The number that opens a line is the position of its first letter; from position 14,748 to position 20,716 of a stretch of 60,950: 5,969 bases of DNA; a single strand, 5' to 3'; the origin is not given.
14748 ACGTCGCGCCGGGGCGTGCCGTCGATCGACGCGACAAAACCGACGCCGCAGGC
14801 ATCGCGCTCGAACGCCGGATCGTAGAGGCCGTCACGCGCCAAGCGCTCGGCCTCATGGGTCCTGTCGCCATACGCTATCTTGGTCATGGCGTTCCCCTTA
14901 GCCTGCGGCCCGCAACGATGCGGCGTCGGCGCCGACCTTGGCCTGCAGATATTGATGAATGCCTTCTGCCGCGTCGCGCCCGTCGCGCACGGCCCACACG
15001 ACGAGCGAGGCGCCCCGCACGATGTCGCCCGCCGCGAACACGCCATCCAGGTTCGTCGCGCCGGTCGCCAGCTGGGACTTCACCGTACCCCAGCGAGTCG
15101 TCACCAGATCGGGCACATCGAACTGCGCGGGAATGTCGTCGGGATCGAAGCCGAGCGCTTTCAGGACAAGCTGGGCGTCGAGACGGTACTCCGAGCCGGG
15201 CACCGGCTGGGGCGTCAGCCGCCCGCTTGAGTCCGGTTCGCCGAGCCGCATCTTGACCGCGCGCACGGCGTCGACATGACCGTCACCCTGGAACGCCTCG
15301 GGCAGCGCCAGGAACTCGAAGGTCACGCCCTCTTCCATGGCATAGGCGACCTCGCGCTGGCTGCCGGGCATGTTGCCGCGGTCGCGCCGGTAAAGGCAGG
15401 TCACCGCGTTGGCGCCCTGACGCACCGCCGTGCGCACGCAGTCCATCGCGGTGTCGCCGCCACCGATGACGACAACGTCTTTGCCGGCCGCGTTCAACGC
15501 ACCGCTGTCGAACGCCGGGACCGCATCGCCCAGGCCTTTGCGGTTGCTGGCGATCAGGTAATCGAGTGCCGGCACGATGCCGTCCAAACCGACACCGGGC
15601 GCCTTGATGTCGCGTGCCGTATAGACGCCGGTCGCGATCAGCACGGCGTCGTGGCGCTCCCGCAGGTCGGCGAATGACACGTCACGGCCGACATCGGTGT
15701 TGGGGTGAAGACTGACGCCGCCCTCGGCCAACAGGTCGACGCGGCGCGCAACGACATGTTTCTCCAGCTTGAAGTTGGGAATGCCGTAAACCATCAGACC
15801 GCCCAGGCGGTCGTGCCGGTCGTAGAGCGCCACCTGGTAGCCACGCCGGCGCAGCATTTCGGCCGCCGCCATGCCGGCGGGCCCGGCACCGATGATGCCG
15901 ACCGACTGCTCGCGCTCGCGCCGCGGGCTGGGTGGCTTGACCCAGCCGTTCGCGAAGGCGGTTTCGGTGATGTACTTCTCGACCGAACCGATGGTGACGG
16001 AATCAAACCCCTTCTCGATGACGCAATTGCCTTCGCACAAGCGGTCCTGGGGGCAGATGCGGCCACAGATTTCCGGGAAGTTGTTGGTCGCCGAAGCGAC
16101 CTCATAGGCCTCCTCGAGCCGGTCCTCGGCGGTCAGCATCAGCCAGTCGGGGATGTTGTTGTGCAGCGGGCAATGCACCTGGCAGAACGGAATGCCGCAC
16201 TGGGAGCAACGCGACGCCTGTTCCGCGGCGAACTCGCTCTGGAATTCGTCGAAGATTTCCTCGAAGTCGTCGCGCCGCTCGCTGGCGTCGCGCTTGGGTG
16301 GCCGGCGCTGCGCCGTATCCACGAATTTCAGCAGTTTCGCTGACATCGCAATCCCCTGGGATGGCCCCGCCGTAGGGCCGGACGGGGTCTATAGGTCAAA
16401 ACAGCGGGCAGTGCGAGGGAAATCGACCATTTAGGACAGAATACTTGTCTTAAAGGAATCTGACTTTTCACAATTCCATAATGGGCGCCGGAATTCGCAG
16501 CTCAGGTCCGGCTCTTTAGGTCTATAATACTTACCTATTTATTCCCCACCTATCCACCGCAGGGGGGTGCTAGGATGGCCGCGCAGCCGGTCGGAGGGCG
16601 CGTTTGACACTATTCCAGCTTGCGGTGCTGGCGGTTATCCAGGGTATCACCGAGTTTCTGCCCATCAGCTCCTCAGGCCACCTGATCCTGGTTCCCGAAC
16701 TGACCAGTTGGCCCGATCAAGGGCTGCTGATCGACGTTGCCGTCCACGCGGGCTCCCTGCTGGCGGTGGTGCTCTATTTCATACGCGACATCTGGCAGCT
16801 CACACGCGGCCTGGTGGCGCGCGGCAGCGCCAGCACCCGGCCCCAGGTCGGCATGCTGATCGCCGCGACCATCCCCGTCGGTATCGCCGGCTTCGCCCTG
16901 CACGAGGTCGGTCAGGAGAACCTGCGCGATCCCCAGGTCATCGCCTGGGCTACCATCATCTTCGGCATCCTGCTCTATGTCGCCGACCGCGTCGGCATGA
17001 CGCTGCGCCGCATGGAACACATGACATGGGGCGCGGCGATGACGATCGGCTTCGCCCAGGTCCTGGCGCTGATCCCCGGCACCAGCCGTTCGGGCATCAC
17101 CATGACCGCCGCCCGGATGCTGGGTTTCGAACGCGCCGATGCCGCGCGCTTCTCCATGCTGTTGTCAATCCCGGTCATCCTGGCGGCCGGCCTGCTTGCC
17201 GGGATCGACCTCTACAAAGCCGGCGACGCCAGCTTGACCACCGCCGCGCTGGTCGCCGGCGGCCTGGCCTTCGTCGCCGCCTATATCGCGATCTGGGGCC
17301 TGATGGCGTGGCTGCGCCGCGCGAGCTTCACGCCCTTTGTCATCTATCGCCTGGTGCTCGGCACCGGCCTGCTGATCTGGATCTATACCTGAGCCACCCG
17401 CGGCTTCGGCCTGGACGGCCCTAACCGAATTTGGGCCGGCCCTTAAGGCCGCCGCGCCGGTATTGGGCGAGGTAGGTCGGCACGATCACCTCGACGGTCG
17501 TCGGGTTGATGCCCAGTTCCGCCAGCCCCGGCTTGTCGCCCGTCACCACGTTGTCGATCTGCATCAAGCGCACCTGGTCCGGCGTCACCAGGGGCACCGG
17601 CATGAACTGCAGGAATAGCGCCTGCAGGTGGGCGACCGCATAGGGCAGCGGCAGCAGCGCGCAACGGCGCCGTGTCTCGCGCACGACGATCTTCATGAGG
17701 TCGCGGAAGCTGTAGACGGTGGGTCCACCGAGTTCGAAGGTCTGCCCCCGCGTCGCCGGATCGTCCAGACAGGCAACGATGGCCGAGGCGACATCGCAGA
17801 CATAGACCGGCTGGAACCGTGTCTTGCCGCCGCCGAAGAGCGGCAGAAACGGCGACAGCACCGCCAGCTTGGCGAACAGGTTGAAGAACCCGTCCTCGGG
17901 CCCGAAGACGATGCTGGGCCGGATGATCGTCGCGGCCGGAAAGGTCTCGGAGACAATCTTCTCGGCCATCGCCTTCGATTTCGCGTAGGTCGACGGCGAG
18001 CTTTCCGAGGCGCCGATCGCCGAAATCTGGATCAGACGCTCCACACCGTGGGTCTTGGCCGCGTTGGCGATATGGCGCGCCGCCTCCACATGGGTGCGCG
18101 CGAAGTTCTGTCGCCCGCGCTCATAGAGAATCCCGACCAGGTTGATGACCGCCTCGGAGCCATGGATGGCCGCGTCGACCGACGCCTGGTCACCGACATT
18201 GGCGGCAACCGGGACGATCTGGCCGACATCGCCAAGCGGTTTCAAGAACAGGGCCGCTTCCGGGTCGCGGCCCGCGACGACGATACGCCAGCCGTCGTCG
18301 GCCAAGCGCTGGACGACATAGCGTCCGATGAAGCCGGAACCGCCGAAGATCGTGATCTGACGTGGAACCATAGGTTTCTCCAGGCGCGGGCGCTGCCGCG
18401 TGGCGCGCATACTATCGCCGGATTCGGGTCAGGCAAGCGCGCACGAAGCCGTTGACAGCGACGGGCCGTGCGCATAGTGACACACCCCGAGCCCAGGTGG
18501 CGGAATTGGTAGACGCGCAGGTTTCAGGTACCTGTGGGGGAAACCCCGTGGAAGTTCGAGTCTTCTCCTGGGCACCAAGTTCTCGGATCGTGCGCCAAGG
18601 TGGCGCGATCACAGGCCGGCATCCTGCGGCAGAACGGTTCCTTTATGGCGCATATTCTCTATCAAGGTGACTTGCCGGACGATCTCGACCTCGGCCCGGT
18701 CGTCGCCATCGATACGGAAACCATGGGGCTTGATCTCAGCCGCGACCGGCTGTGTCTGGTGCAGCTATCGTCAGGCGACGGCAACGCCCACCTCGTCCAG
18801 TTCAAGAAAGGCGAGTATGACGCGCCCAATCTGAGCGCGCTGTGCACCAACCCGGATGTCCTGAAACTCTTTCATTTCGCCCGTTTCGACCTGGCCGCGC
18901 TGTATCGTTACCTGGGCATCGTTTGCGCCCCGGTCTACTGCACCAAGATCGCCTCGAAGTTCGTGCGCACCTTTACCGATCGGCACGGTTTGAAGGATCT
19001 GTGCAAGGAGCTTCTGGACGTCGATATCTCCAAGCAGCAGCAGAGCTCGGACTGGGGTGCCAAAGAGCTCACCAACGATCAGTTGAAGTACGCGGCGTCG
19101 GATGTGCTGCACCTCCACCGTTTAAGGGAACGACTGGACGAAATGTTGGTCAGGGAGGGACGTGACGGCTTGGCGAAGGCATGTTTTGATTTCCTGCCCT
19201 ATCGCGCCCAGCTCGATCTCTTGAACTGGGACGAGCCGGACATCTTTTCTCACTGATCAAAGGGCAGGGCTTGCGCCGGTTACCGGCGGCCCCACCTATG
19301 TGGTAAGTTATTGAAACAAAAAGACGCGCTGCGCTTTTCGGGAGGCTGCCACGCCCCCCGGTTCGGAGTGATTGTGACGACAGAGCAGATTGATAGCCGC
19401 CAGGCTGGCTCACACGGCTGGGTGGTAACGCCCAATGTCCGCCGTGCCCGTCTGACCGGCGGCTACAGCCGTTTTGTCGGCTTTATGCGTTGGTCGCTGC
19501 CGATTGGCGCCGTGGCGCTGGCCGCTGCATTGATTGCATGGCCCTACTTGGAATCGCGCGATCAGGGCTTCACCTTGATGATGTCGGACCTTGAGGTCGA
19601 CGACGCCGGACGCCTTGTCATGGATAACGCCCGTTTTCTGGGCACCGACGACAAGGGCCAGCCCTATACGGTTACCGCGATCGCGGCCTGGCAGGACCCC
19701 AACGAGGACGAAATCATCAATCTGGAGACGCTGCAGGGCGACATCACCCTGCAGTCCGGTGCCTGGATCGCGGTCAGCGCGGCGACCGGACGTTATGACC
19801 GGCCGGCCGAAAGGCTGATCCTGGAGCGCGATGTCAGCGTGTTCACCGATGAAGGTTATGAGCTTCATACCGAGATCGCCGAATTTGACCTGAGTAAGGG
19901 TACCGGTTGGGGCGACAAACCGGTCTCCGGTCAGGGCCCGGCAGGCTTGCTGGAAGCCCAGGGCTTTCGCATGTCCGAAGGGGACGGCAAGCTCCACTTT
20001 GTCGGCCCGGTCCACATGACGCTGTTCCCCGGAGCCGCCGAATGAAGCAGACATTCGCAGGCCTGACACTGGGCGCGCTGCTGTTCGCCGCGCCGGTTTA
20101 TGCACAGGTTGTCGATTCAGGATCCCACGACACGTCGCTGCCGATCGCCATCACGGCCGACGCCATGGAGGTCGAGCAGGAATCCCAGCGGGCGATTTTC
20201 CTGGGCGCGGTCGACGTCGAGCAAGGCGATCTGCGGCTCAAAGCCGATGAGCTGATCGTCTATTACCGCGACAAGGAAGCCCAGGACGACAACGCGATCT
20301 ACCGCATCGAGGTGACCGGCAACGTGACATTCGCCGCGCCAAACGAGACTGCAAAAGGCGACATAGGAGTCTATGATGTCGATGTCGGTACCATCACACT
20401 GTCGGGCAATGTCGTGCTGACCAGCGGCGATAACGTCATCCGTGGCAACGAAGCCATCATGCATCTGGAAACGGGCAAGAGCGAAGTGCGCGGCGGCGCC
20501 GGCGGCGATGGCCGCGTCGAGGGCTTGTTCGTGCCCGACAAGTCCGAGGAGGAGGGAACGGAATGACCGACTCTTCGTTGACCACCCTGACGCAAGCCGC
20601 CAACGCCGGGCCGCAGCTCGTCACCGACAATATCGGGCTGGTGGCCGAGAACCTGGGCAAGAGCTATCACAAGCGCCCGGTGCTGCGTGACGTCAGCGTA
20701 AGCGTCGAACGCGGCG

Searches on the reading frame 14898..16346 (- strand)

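Call 90: search_protein_families(library=pfam, proteins=[window:14898-16346:-], max_evalue=0.001)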
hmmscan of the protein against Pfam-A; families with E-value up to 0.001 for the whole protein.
window:14898-16346:- (482 aa): 15 families
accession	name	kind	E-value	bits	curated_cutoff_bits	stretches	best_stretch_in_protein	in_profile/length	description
PF14691.11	Fer4_20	-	1.5e-36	125.1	25.8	1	25-134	2-112/113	Dihydroprymidine dehydrogenase domain II, 4Fe-4S cluster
PF07992.20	Pyr_redox_2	-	4.3e-27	95.7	26.1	1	149-456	3-291/291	Pyridine nucleotide-disulphide oxidoreductase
PF13450.12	NAD_binding_8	-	2.1e-10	41.2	21.9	1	151-185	1-35/68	NAD(P)-binding Rossmann-like domain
PF00070.33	Pyr_redox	-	8.6e-10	39.4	22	1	149-182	2-35/82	Pyridine nucleotide-disulphide oxidoreductase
PF13738.12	Pyr_redox_3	-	1.7e-08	34.6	30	1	285-440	161-305/305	Pyridine nucleotide-disulphide oxidoreductase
PF12831.13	FAD_oxidored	-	1.3e-07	31.7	27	1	149-190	2-43/416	FAD dependent oxidoreductase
PF01266.30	DAO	-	1.7e-06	28.3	27.9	1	149-182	2-35/353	FAD dependent oxidoreductase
PF03486.20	HI0933_like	-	2.8e-06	27.4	50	1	149-182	3-36/244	HI0933-like protein Rossmann domain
PF01494.25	FAD_binding_3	-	7.2e-06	25.9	22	1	148-180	3-35/349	FAD binding domain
PF01946.23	Thi4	-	1.3e-05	25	26.2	1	146-218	17-89/235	Thi4 family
PF01262.27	AlaDh_PNT_C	-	2e-05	24.6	23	0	148-178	30-60/214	Alanine dehydrogenase/PNT, C-terminal domain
PF02826.25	2-Hacid_dh_C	-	0.00014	21.8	25.1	1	139-180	29-70/178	D-isomer specific 2-hydroxyacid dehydrogenase, NAD binding domain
PF01134.28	GIDA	-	0.00037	20.1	22.1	0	149-179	2-33/391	Glucose inhibited division protein A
PF00890.30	FAD_binding_2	-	0.00055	19.7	20.4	0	151-183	4-36/414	FAD binding domain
PF13241.12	NAD_binding_7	-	0.00074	20.5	22.1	0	284-314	3-33/104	Putative NAD(P)-binding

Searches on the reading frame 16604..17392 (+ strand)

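Call 90: search_protein_families(library=pfam, proteins=[window:16604-17392:+], max_evalue=0.001)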
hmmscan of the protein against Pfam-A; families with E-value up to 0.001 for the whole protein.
window:16604-17392:+ (262 aa): 1 family
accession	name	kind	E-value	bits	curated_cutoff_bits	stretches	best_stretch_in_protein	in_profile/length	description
PF02673.24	BacA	-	1.4e-75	254.7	33.4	1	7-254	2-256/257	Bacitracin resistance protein BacA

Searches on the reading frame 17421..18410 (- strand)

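Call 90: search_protein_families(library=pfam, proteins=[window:17421-18410:-], max_evalue=0.001)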
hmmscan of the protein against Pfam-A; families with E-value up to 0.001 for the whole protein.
window:17421-18410:- (329 aa): 11 families
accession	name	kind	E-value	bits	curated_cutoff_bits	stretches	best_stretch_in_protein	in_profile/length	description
PF01370.27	Epimerase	-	3.8e-21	76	20.9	1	19-228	1-240/240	NAD dependent epimerase/dehydratase family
PF13460.12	NAD_binding_10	-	5.6e-19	69.1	27.2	1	23-174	1-152/184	NAD(P)H-binding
PF01073.25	3Beta_HSD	-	4.5e-15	55.9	22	1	21-214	2-228/280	3-beta hydroxysteroid dehydrogenase/isomerase family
PF05368.20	NmrA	-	1.2e-13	51.8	27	1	18-249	4-237/298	NmrA-like family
PF04321.23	RmlD_sub_bind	-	6.3e-10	39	27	1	18-249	2-234/287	RmlD substrate binding domain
PF07993.18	NAD_binding_4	-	2.6e-08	33.8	20.1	1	131-179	166-219/258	Male sterility protein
PF03435.24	Sacchrp_dh_NADP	-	9.8e-06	26.4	25.1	1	21-95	3-79/129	Saccharopine dehydrogenase NADP binding domain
PF00106.31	adh_short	-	1.2e-05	25.4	26.6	1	19-96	3-82/195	short chain dehydrogenase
PF16363.11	GDP_Man_Dehyd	-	0.00027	20.9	27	0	21-130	2-128/332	GDP-mannose 4,6 dehydratase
PF02719.21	Polysacc_synt_2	-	0.00037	20.2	20.2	1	19-155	1-151/293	Polysaccharide biosynthesis protein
PF08659.16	KR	-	0.00064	20.1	22.6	1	21-129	5-122/180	KR domain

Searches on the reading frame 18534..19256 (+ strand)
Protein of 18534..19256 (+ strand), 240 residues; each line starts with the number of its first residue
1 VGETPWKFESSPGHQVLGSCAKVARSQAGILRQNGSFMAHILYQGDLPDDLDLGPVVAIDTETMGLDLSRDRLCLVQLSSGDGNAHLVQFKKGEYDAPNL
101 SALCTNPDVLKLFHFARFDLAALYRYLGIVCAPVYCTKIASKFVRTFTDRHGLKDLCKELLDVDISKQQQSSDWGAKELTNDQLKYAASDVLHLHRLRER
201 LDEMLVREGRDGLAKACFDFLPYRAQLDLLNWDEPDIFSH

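Call 89: search_protein_families(library=pfam, proteins=[window:18534-19256:+], max_evalue=0.001)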
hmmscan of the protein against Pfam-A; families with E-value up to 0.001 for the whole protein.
window:18534-19256:+ (240 aa): 2 families
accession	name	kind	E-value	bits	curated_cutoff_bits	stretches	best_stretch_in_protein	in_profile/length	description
PF01612.26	DNA_pol_A_exo1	-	5.9e-40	137.3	23.6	1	54-205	20-172/173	3'-5' exonuclease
PF13482.12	RNase_H_2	-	0.00037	20.9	22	0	59-166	3-118/165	RNase_H superfamily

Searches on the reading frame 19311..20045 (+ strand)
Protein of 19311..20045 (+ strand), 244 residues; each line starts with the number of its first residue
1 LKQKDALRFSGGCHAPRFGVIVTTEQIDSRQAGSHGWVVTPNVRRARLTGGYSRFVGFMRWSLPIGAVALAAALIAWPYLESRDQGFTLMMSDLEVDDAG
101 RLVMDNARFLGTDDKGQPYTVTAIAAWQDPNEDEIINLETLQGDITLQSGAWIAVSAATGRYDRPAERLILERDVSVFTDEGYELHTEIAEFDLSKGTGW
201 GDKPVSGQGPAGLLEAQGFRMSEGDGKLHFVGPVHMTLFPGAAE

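Call 89: search_protein_families(library=pfam, proteins=[window:19311-20045:+], max_evalue=0.001)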
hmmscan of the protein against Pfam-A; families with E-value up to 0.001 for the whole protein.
window:19311-20045:+ (244 aa): 1 family
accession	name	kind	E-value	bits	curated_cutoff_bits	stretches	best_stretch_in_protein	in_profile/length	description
PF06835.18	LptC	-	4.8e-10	39.8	21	1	69-235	2-171/175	Lipopolysaccharide-assembly, LptC-related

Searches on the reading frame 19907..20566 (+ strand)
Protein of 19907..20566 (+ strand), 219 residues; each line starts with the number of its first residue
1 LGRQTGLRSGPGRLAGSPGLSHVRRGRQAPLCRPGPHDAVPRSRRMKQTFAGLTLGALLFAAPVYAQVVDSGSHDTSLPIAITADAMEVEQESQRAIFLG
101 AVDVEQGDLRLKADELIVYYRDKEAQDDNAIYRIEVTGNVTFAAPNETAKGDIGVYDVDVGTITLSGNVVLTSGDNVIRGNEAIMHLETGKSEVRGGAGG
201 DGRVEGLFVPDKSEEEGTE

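Call 89: search_protein_families(library=pfam, proteins=[window:19907-20566:+], max_evalue=0.001)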
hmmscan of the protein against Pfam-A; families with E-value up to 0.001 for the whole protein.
window:19907-20566:+ (219 aa): 1 family
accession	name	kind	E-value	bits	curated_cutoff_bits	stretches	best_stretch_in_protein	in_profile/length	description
PF03968.19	LptD_N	-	3.7e-21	75.9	20.4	1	82-190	2-112/113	LptA/(LptD N-terminal domain) LPS transport protein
